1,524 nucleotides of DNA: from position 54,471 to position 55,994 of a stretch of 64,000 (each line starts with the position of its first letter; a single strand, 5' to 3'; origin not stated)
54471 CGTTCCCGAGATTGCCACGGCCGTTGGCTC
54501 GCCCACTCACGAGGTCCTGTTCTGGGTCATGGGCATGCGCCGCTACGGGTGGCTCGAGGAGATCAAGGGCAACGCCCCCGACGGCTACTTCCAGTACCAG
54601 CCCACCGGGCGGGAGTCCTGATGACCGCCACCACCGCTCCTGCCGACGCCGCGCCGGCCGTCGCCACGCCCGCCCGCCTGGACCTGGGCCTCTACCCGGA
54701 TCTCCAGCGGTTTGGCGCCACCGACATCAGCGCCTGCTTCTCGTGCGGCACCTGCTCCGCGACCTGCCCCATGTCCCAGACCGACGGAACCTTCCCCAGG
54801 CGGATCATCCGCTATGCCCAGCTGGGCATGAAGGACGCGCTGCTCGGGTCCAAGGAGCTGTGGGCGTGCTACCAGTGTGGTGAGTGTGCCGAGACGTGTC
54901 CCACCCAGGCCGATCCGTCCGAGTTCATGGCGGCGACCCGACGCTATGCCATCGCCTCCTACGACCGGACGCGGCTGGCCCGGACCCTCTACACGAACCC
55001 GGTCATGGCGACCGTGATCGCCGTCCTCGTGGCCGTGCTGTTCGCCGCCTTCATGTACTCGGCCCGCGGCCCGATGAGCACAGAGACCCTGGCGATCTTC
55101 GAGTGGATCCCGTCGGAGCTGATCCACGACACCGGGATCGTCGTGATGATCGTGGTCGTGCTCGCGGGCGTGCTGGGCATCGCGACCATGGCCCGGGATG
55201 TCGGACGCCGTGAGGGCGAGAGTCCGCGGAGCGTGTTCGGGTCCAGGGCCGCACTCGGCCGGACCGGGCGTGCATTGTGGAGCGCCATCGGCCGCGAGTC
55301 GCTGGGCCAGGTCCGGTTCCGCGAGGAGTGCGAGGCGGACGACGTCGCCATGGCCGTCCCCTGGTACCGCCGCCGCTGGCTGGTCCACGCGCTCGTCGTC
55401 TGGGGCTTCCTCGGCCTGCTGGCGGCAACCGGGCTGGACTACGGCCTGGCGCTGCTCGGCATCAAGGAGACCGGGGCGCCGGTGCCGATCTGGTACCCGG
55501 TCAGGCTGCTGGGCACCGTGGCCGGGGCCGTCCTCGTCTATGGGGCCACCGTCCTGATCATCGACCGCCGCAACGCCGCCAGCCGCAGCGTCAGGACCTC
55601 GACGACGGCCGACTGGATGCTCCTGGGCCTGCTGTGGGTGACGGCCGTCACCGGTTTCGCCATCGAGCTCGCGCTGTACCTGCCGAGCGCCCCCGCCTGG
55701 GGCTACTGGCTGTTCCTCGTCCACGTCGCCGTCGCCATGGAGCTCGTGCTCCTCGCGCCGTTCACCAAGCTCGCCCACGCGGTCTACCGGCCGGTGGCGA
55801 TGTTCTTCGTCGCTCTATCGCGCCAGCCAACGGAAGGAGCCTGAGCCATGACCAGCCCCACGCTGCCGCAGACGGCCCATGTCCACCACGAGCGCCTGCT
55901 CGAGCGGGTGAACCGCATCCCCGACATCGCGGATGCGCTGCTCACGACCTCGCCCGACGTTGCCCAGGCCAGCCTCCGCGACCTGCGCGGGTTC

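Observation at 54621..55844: HdrC-like 2x[4Fe-4S] domain fused to a NarI/HdrE-like membrane domain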

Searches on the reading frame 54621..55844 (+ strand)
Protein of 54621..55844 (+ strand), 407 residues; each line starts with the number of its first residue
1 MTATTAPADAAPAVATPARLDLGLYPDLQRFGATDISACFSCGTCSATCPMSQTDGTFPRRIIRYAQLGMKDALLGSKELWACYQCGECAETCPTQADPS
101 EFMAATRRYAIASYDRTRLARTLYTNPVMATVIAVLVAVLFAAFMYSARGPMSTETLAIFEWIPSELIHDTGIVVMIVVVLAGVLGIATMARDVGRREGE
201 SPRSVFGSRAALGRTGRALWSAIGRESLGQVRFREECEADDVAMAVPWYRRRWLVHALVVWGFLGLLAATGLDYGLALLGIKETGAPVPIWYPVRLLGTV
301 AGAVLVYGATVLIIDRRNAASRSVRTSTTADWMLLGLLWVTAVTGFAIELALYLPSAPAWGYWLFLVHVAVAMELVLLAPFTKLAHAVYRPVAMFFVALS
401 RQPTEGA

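Call 3: search_protein_families(library=pfam, proteins=[window:54621-55844:+], max_evalue=0.01)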
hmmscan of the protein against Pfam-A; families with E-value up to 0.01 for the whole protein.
window:54621-55844:+ (407 aa): 12 families
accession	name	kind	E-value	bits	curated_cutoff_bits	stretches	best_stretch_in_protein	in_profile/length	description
PF13183.11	Fer4_8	-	3.5e-11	43.9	27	1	36-95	2-66/68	4Fe-4S dicluster domain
PF13534.11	Fer4_17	-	6.1e-09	36.7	22.2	1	38-97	1-60/61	4Fe-4S dicluster domain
PF13187.11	Fer4_9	-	9e-09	35.7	27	1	38-96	1-50/52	4Fe-4S dicluster domain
PF13237.11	Fer4_10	-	2.6e-08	34.1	25.5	1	37-94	7-53/53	4Fe-4S dicluster domain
PF13484.11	Fer4_16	-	1.3e-06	29.5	30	1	83-105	2-25/66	4Fe-4S double cluster binding domain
PF12838.12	Fer4_7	-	3e-06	28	27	1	39-97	2-52/52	4Fe-4S dicluster domain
PF02665.19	Nitrate_red_gam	-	3e-06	27.4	22.9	2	296-350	89-142/217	Nitrate reductase gamma subunit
PF25160.1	LdpA_Fe-S-bd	-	8.5e-06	25.9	27.6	0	37-53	26-42/49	LdpA Fe-S cluster-binding domain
PF00037.32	Fer4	-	0.0014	18.8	21.1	0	83-97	8-22/24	4Fe-4S binding domain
PF14697.11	Fer4_21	-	0.0016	18.9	35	0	37-52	39-54/59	4Fe-4S dicluster domain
PF12797.12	Fer4_2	-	0.0019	18.5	24.5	0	80-95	7-22/22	4Fe-4S binding domain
PF12800.12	Fer4_4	-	0.0073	17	24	0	37-51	2-16/17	4Fe-4S binding domain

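Call 4: search_protein_families(library=ncbifam, proteins=[window:54621-55844:+], max_evalue=0.01)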
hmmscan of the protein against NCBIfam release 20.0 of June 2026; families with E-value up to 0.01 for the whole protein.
window:54621-55844:+ (407 aa): 32 families (the best 25 are shown)
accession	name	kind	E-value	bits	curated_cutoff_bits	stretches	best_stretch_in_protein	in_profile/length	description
NF038018.1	qmoC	equivalog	2.2e-62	211.6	300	1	21-396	2-360/360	quinone-interacting membrane-bound oxidoreductase complex subunit QmoC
TIGR03290.1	CoB_CoM_SS_C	equivalog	1.6e-17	63.8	160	1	37-112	2-77/144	CoB--CoM heterodisulfide reductase subunit C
NF011607.0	PRK15033.1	subfamily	1e-16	60.9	524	1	83-401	69-378/389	tricarballylate utilization 4Fe-4S protein TcuB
TIGR02484.1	CitB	equivalog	1.6e-14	53.9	246.6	1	38-402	15-360/372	tricarballylate utilization 4Fe-4S protein TcuB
NF041890.1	hdrC_Methbact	equivalog_domain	2.9e-11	43.3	270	1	28-113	20-104/192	ferredoxin:CoB-CoM heterodisulfide reductase subunit HdrC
NF041779.1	hetero_SS_HdrC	equivalog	6.1e-10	38.9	350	1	35-112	29-105/198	ferredoxin:CoB-CoM heterodisulfide reductase subunit HdrC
NF008369.0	PRK11168.1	equivalog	3.7e-08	32.7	278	1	34-144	8-120/401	anaerobic glycerol-3-phosphate dehydrogenase subunit C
NF004537.0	PRK05888.1-3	equivalog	6.7e-07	29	163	1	36-120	67-147/204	NADH-quinone oxidoreductase subunit NuoI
NF006391.0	PRK08640.1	equivalog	4.3e-06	25.8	244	0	79-106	151-178/254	succinate dehydrogenase iron-sulfur subunit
TIGR00273.1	TIGR00273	equivalog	8.9e-06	24.8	444.8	1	37-163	293-426/432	LutB/LldF family L-lactate oxidation iron-sulfur protein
TIGR01945.1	rnfC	subfamily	1.5e-05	23.8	245.95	1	34-98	360-419/435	RnfABCDGE type electron transport complex subunit C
NF045716.1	sulf_resp_HmcE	equivalog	1.7e-05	24.5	275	1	304-389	120-199/226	sulfate respiration complex protein HmcE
TIGR00384.1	dhsB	subfamily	2.3e-05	24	88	1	33-103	136-218/222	succinate dehydrogenase and fumarate reductase iron-sulfur protein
NF041837.1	rnfC_Methano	equivalog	3e-05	23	650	1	37-97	358-413/438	Rnf electron transport complex subunit RnfC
NF004616.0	PRK05950.1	subfamily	4.1e-05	22.8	228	1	34-111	144-234/238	succinate dehydrogenase iron-sulfur subunit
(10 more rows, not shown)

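Call 6: search_solved_structures(query=window:54621-55844:+, max_evalue=1, show_alignments=2)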
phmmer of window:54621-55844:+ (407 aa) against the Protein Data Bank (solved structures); distinct sequences matched with E-value up to 1: 52.
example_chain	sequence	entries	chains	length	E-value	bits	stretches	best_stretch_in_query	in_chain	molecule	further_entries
8rvv_C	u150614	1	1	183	2.7e-13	52.9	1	26-105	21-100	H(2):CoB-CoM heterodisulfide,ferredoxin reductase subunit C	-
8rvu_c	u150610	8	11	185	2.8e-13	52.8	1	26-104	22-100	H(2):CoB-CoM heterodisulfide,ferredoxin reductase subunit C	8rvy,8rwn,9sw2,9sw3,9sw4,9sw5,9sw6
5odc_C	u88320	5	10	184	6.3e-13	51.7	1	34-112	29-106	Heterodisulfide reductase, subunit C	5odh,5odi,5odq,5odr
9sfi_E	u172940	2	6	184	5.5e-12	48.6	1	35-111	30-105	H(2)/formate:CoB-CoM heterodisulfide,ferredoxin reductase subunit C2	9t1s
7bkb_C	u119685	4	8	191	3.1e-10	42.8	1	33-111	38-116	CoB--CoM heterodisulfide reductase subunit C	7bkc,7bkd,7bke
9sw6_H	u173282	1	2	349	8.2e-05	24.9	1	21-101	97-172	Tungsten formylmethanofuran dehydrogenase, subunit F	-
5t5i_F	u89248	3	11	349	0.00015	24.1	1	21-99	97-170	Tungsten formylmethanofuran dehydrogenase subunit fwdF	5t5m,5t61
7eu3_I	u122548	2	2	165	0.00033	23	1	35-119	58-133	NAD(P)H-quinone oxidoreductase subunit I, chloroplastic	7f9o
8rja_E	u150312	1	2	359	0.00048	22.4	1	34-142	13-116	Coenzyme F420 hydrogenase/dehydrogenase, beta subunit C terminus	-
1kf6_B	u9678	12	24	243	0.0015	20.8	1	35-102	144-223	FUMARATE REDUCTASE IRON-SULFUR PROTEIN | Fumarate reductase iron-sulfur subunit | Fumarate reductase (Anaerobic), Fe-S subunit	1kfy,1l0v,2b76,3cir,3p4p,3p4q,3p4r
6hum_I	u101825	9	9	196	0.0016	20.7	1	35-120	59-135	NAD(P)H-quinone oxidoreductase subunit I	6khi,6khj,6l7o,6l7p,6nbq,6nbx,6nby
9eri_C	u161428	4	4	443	0.0024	20.1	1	37-110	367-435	Na(+)-translocating ferredoxin:NAD(+) oxidoreductase complex subunit C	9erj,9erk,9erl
9grx_I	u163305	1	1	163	0.0042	19.3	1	36-119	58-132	NAD(P)H-quinone oxidoreductase subunit I, chloroplastic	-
5t5i_G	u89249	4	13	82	0.005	19.1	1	38-97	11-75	Tungsten formylmethanofuran dehydrogenase subunit fwdG | Tungsten formylmethanofuran dehydrogenase, subunit G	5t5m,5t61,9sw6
7wfg_I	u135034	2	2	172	0.0061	18.8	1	35-119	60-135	NAD(P)H-quinone oxidoreductase subunit I, chloroplastic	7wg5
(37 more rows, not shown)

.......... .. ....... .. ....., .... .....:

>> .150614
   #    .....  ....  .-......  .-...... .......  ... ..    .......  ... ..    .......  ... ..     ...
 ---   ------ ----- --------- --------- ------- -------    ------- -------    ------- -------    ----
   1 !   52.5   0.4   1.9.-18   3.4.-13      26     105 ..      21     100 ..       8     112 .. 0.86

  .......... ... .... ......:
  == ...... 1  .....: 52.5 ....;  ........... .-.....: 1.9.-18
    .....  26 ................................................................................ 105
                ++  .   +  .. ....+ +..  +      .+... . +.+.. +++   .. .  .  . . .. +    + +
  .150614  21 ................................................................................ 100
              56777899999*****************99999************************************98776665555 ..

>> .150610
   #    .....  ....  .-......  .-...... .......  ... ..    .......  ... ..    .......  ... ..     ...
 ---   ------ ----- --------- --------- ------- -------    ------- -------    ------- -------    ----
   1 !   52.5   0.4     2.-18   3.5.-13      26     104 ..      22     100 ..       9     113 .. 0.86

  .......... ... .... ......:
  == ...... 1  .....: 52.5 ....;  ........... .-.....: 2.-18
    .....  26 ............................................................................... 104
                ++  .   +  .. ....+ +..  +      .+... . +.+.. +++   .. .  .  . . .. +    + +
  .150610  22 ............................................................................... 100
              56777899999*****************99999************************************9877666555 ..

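Call 7: find_homologous_proteins(query=window:54621-55844:+, max_evalue=0.00001)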
Query window:54621-55844:+ (407 aa): 1673 proteins with E <= 0.00001 among 8000 candidates; the best 120 are listed.
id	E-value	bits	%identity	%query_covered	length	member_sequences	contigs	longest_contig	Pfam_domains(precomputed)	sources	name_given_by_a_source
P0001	4.6e-246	834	92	100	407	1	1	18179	PF13484.12,PF12838.13,PF13534.12,PF13237.12,PF13183.12,PF13187.12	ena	-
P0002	3.2e-241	818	91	96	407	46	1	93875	PF02665.20,PF13484.12,PF12838.13,PF13534.12,PF13237.12,PF13183.12,PF13187.12,PF27541.1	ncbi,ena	-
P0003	3.8e-236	802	87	100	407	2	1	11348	PF02665.20,PF13484.12,PF12838.13,PF13534.12,PF13237.12,PF13183.12,PF13187.12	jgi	jgi:ferredoxin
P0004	6.3e-233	791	87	95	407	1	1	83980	PF02665.20,PF13484.12,PF12838.13,PF13534.12,PF25160.2,PF13237.12,PF13183.12,PF13187.12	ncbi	-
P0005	9.0e-233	790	88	95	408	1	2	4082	PF13484.12,PF12838.13,PF13534.12,PF13237.12,PF13183.12,PF13187.12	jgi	jgi:ferredoxin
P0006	5.6e-229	778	87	95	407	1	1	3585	PF02665.20,PF13484.12,PF12838.13,PF13534.12,PF25160.2,PF13237.12,PF13183.12,PF13187.12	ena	-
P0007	9.0e-228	774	85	100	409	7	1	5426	PF13484.12,PF12838.13,PF13534.12,PF13237.12,PF13183.12,PF13187.12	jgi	jgi:ferredoxin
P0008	3.5e-227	772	86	95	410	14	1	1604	PF12838.13,PF13534.12,PF25160.2,PF13237.12,PF13183.12,PF13187.12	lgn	-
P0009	2.1e-226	770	84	100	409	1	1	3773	PF13484.12,PF12838.13,PF13534.12,PF13237.12,PF13183.12,PF13187.12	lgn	-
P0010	3.5e-226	769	85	96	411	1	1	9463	PF13484.12,PF12838.13,PF13534.12,PF25160.2,PF13237.12,PF13183.12,PF13187.12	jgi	jgi:nitrate reductase gamma subunit/ferredoxin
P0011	8.2e-226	768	85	95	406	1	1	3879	PF13484.12,PF12838.13,PF13534.12,PF25160.2,PF13237.12,PF13183.12,PF13187.12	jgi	jgi:heterodisulfide reductase subunit C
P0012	9.7e-226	767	86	95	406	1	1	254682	PF02665.20,PF13484.12,PF12838.13,PF13534.12,PF25160.2,PF13237.12,PF13183.12,PF13187.12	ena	-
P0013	1.8e-225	766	85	100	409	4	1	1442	PF02665.20,PF13484.12,PF12838.13,PF13534.12,PF25160.2,PF13237.12,PF13183.12,PF13187.12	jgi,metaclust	metaclust:\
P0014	2.4e-225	766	86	96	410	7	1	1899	PF02665.20,PF13484.12,PF12838.13,PF13534.12,PF25160.2,PF13237.12,PF13183.12,PF13187.12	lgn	-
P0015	3.2e-225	766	85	95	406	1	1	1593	PF13484.12,PF12838.13,PF13534.12,PF25160.2,PF13237.12,PF13183.12,PF13187.12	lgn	-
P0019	9.0e-223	758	83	100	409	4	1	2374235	PF02665.20,PF12838.13,PF13534.12,PF25160.2,PF13237.12,PF13183.12,PF13187.12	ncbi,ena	-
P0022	4.2e-222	755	82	100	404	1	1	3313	PF02665.20,PF13484.12,PF12838.13,PF13534.12,PF13237.12,PF13183.12,PF13187.12,PF27541.1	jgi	-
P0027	2.0e-216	737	81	94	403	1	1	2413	PF02665.20,PF13484.12,PF12838.13,PF13534.12,PF13237.12,PF13183.12,PF13187.12,PF27541.1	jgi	jgi:ferredoxin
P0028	5.7e-216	735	80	100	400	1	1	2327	PF02665.20,PF13484.12,PF12838.13,PF13534.12,PF25160.2,PF13237.12,PF13183.12,PF13187.12,PF27541.1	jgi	jgi:ferredoxin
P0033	7.2e-214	728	79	100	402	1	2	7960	PF12838.13,PF13534.12,PF25160.2,PF13237.12,PF13183.12,PF13187.12,PF27541.1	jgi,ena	-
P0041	1.1e-212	724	80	95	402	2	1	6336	PF13484.12,PF12838.13,PF13534.12,PF25160.2,PF13237.12,PF13183.12,PF13187.12,PF27541.1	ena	-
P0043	2.7e-212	723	78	100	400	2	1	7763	PF13484.12,PF12838.13,PF13534.12,PF25160.2,PF13237.12,PF13183.12,PF13187.12,PF27541.1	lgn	-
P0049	1.3e-211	721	78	100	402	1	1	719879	PF13484.12,PF12838.13,PF13534.12,PF25160.2,PF13237.12,PF13183.12,PF13187.12,PF27541.1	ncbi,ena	-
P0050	1.4e-211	721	78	100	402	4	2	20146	PF12838.13,PF13534.12,PF25160.2,PF13237.12,PF13183.12,PF13187.12,PF27541.1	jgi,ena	jgi:ferredoxin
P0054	5.0e-211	719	80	99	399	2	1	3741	PF02665.20,PF13484.12,PF12838.13,PF13534.12,PF13237.12,PF13183.12,PF13187.12,PF27541.1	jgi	jgi:heterodisulfide reductase subunit C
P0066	4.6e-207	706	79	96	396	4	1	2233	PF02665.20,PF12838.13,PF13534.12,PF25160.2,PF13237.12,PF13183.12,PF13187.12,PF27541.1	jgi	jgi:ferredoxin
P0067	6.2e-207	705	77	100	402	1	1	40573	PF13484.12,PF12838.13,PF13534.12,PF25160.2,PF13237.12,PF13183.12,PF13187.12,PF27541.1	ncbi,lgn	-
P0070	3.6e-206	703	78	99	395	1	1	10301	PF12838.13,PF13534.12,PF25160.2,PF13237.12,PF13183.12,PF13187.12,PF27541.1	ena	-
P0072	5.1e-206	702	77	100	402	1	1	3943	PF12838.13,PF13534.12,PF25160.2,PF13237.12,PF13183.12,PF13187.12,PF27541.1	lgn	-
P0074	9.1e-206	702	79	95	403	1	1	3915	PF13484.12,PF12838.13,PF13534.12,PF25160.2,PF13237.12,PF13183.12,PF13187.12,PF27541.1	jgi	jgi:ferredoxin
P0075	2.3e-205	700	77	100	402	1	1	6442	PF02665.20,PF12838.13,PF13534.12,PF25160.2,PF13237.12,PF13183.12,PF13187.12,PF27541.1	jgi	jgi:heterodisulfide reductase subunit C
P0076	1.0e-204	698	77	96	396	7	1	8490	PF02665.20,PF12838.13,PF13534.12,PF25160.2,PF13237.12,PF13183.12,PF13187.12,PF27541.1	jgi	jgi:ferredoxin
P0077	1.1e-204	698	77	99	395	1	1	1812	PF02665.20,PF12838.13,PF13534.12,PF25160.2,PF13237.12,PF13183.12,PF13187.12,PF27541.1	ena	-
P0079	2.7e-204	697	78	94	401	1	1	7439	PF13484.12,PF12838.13,PF13534.12,PF25160.2,PF13237.12,PF13183.12,PF13187.12,PF27541.1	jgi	jgi:quinone-modifying oxidoreductase, subunit QmoC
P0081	4.5e-204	696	77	99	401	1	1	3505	PF12838.13,PF13534.12,PF25160.2,PF13237.12,PF13183.12,PF13187.12,PF27541.1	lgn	-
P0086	1.6e-203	694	77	97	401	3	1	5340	PF12838.13,PF13534.12,PF25160.2,PF13237.12,PF13183.12,PF13187.12,PF27541.1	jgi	jgi:heterodisulfide reductase subunit C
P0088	1.9e-203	694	75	99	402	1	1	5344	PF02665.20,PF12838.13,PF13534.12,PF25160.2,PF13237.12,PF13183.12,PF13187.12,PF27541.1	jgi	jgi:ferredoxin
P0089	5.3e-203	692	76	99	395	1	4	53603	PF02665.20,PF12838.13,PF13534.12,PF25160.2,PF13237.12,PF13183.12,PF13187.12,PF27541.1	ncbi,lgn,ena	-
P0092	1.7e-202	691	77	95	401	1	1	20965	PF13484.12,PF12838.13,PF13534.12,PF25160.2,PF13237.12,PF13183.12,PF13187.12,PF27541.1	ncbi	-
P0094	1.9e-202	691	77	100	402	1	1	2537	PF12838.13,PF13534.12,PF25160.2,PF13237.12,PF13183.12,PF13187.12,PF27541.1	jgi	jgi:ferredoxin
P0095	3.9e-202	690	76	99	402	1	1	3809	PF13484.12,PF12838.13,PF13534.12,PF13237.12,PF13183.12,PF13187.12,PF27541.1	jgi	-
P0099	1.0e-201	688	79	94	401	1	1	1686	PF02665.20,PF13484.12,PF12838.13,PF13534.12,PF25160.2,PF13237.12,PF13183.12,PF13187.12,PF27541.1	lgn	-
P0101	1.8e-201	687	77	100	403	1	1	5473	PF13484.12,PF12838.13,PF13534.12,PF13237.12,PF13183.12,PF13187.12,PF27541.1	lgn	-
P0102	2.0e-201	687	78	96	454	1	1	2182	PF02665.20,PF12838.13,PF13534.12,PF13237.12,PF13183.12,PF13187.12,PF27541.1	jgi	jgi:ferredoxin/nitrate reductase gamma subunit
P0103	2.1e-201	687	78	95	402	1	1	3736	PF02665.20,PF12838.13,PF13534.12,PF25160.2,PF13237.12,PF13183.12,PF13187.12,PF27541.1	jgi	jgi:ferredoxin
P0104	2.7e-201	687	76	99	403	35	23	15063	PF13484.12,PF12838.13,PF13534.12,PF13237.12,PF13183.12,PF13187.12,PF27541.1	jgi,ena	jgi:ferredoxin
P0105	2.7e-201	687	77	97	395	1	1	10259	PF02665.20,PF12838.13,PF13534.12,PF25160.2,PF13237.12,PF13183.12,PF13187.12,PF27541.1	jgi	jgi:ferredoxin/nitrate reductase gamma subunit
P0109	7.2e-201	685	78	94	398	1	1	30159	PF02665.20,PF13484.12,PF12838.13,PF13534.12,PF25160.2,PF13237.12,PF13183.12,PF13187.12,PF27541.1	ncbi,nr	ncbi:MAG: 4Fe-4S dicluster domain-containing protein [Chloroflexota bacterium]|nr:MAG: 4Fe-4S diclus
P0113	1.4e-200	684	76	97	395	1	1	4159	PF02665.20,PF12838.13,PF13534.12,PF25160.2,PF13237.12,PF13183.12,PF13187.12,PF27541.1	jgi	jgi:ferredoxin/nitrate reductase gamma subunit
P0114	1.4e-200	684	75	99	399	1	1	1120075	PF02665.20,PF12838.13,PF13534.12,PF25160.2,PF13237.12,PF13183.12,PF13187.12,PF27541.1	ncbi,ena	-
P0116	3.0e-200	683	74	100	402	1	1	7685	PF02665.20,PF13484.12,PF12838.13,PF13534.12,PF25160.2,PF13237.12,PF13183.12,PF13187.12,PF27541.1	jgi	jgi:quinone-modifying oxidoreductase, subunit QmoC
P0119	5.7e-200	682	77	95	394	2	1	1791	PF12838.13,PF13534.12,PF25160.2,PF13237.12,PF13183.12,PF13187.12,PF27541.1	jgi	-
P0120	6.1e-200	682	76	96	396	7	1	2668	PF02665.20,PF12838.13,PF13534.12,PF13237.12,PF13183.12,PF13187.12,PF27541.1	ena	-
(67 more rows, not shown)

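Call 13: find_encoding_contigs(protein=P0019, flank=10000, max_places=3)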
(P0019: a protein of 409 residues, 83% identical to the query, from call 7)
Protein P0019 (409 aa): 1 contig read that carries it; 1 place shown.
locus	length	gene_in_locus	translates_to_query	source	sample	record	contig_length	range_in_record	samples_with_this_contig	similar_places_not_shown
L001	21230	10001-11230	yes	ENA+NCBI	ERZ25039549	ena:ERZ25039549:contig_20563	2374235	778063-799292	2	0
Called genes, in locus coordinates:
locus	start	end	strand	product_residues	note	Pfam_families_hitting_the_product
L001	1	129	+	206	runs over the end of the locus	PF05724:TPMT (faint), PF03848:TehB (weak), PF13489:Methyltransf_23, PF05175:MTS (weak), PF13847:Methyltransf_31, PF08241:Methyltransf_11, PF08242:Methyltransf_12, PF13649:Methyltransf_25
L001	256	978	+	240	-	-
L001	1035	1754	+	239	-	PF00072:Response_reg, PF00486:Trans_reg_C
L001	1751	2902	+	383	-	PF00672:HAMP, PF00512:HisKA, PF02518:HATPase_c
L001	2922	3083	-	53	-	-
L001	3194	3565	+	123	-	PF12802:MarR_2 (weak), PF12840:HTH_20, PF01022:HTH_5, PF01978:TrmB (weak)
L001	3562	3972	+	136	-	PF13686:DrsE_2 (faint)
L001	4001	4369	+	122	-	PF02635:DsrE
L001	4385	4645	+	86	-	PF01206:TusA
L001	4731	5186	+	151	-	PF02662:FlpD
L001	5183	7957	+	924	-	PF00890:FAD_binding_2 (weak), PF07992:Pyr_redox_2 (weak), PF12831:FAD_oxidored (weak), PF14691:Fer4_20, PF07992:Pyr_redox_2, PF13450:NAD_binding_8 (weak), PF13738:Pyr_redox_3, PF00070:Pyr_redox, +7 more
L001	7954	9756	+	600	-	PF00890:FAD_binding_2 (weak), PF07992:Pyr_redox_2, PF12831:FAD_oxidored (weak), PF13450:NAD_binding_8 (weak), PF00037:Fer4 (weak), PF12837:Fer4_6 (weak), PF14697:Fer4_21, PF12838:Fer4_7, +5 more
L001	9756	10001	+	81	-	-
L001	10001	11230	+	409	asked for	PF12838:Fer4_7 (weak), PF13183:Fer4_8, PF13187:Fer4_9, PF13237:Fer4_10, PF13534:Fer4_17, PF25160:LdpA_Fe-S-bd (faint), PF02665:Nitrate_red_gam (faint)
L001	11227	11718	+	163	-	PF01814:Hemerythrin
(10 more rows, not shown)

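Call 14: find_encoding_contigs(protein=P0114, flank=10000, max_places=3)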
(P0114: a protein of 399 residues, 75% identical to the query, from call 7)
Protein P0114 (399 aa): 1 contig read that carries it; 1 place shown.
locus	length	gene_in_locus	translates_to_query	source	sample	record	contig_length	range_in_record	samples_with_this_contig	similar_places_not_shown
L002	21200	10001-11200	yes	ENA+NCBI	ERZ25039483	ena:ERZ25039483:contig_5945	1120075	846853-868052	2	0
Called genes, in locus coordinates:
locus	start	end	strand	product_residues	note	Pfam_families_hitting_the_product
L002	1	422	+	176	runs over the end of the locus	-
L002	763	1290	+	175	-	-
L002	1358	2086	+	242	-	PF00072:Response_reg, PF00486:Trans_reg_C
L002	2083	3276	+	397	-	PF00672:HAMP, PF00512:HisKA, PF02518:HATPase_c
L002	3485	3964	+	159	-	PF12840:HTH_20, PF01022:HTH_5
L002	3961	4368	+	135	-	PF13686:DrsE_2 (weak)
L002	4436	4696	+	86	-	PF01206:TusA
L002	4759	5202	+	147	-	PF02662:FlpD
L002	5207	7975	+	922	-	PF00890:FAD_binding_2 (weak), PF07992:Pyr_redox_2 (weak), PF12831:FAD_oxidored (weak), PF14691:Fer4_20, PF07992:Pyr_redox_2, PF13450:NAD_binding_8 (weak), PF13738:Pyr_redox_3 (weak), PF00070:Pyr_redox (weak), +7 more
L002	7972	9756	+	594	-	PF00890:FAD_binding_2 (weak), PF01266:DAO (weak), PF07992:Pyr_redox_2, PF12831:FAD_oxidored (weak), PF13450:NAD_binding_8 (weak), PF00037:Fer4 (weak), PF14697:Fer4_21, PF12838:Fer4_7, +6 more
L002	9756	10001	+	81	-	-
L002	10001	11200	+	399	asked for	PF25160:LdpA_Fe-S-bd (faint), PF12838:Fer4_7 (weak), PF13183:Fer4_8, PF13187:Fer4_9, PF13237:Fer4_10, PF13534:Fer4_17, PF02665:Nitrate_red_gam (faint), PF27541:CitB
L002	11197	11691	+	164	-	PF01814:Hemerythrin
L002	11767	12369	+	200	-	-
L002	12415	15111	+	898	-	PF00690:Cation_ATPase_N, PF00122:E1-E2_ATPase, PF00702:Hydrolase, PF12710:HAD, PF08282:Hydrolase_3 (faint), PF00689:Cation_ATPase_C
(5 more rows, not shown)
